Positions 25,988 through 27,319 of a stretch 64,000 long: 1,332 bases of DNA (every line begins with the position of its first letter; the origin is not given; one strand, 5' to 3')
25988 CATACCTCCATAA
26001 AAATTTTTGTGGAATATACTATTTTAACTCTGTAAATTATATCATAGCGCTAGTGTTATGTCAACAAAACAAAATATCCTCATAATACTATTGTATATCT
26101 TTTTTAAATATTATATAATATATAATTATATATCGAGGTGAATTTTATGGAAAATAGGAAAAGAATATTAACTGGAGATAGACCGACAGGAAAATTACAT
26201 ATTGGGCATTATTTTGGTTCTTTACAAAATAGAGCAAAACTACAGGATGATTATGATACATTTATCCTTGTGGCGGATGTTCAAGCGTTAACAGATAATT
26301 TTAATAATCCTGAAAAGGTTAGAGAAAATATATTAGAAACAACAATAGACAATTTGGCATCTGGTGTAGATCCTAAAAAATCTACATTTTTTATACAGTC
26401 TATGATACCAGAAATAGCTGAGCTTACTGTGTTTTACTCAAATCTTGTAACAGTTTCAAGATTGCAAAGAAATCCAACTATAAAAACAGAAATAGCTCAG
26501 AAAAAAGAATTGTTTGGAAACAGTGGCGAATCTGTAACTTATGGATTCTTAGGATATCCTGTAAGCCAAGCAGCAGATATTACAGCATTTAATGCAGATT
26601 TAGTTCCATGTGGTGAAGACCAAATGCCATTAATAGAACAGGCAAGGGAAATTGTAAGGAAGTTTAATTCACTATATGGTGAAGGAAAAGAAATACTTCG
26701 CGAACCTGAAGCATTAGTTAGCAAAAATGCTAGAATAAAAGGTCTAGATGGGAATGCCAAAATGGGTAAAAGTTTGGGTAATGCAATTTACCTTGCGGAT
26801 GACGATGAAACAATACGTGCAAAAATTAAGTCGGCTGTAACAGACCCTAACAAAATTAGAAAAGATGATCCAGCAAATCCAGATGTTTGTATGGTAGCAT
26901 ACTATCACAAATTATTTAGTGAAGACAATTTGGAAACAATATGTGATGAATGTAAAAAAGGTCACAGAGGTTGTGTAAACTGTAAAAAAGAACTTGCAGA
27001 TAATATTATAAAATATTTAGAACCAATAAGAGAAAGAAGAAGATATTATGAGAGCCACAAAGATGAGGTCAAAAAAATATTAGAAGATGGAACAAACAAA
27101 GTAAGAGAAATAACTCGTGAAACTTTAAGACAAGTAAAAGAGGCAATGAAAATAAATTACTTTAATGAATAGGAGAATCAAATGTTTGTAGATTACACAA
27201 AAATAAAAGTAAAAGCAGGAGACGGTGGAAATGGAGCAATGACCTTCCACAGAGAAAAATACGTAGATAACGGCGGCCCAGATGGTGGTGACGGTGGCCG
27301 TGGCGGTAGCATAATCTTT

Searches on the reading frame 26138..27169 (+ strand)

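Call 67: search_protein_families(library=pfam, proteins=[window:26138-27169:+], max_evalue=0.00001)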
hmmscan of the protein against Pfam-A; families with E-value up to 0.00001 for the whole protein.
window:26138-27169:+ (344 aa): 1 family
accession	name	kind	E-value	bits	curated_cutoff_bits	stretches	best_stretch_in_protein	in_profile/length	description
PF00579.31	tRNA-synt_1b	-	7e-62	209.8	21.1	1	7-294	5-291/292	tRNA synthetases class I (W and Y)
